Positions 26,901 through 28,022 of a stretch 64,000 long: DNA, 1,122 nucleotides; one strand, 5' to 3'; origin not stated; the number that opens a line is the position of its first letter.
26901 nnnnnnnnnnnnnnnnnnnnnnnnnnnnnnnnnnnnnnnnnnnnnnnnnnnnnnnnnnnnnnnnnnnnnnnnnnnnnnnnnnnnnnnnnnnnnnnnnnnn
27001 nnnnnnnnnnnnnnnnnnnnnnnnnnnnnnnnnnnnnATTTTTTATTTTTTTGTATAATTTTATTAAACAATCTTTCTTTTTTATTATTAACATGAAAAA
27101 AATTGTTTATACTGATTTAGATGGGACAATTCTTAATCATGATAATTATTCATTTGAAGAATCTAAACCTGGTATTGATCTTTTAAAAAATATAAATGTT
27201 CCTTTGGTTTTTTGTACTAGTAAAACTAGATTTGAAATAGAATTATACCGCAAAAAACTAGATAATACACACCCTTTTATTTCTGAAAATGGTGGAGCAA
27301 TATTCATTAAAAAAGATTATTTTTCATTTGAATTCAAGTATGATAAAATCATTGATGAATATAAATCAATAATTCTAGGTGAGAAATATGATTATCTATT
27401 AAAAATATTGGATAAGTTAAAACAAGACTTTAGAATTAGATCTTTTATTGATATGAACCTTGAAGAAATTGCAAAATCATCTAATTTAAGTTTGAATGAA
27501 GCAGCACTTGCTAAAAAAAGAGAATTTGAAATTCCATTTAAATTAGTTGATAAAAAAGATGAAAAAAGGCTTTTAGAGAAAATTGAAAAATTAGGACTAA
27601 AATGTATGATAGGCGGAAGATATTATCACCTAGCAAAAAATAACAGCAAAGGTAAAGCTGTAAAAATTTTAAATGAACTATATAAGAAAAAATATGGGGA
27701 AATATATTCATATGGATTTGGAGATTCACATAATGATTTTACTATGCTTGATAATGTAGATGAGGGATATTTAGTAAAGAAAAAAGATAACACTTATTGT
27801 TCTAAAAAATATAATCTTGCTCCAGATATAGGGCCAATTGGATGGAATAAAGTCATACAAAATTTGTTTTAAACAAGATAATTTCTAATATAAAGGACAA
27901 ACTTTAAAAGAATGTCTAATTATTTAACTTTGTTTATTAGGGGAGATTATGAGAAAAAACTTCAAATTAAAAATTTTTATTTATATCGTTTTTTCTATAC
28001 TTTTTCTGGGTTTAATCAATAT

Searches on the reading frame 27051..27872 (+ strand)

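Call 86: search_protein_families(library=pfam, proteins=[window:27051-27872:+], max_evalue=0.000001)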
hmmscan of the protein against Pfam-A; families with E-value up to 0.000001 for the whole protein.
window:27051-27872:+ (273 aa): 1 family
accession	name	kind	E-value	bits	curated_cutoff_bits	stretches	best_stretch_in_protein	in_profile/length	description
PF08282.18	Hydrolase_3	-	1e-16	61.9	20.9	1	19-245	1-231/255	haloacid dehalogenase-like hydrolase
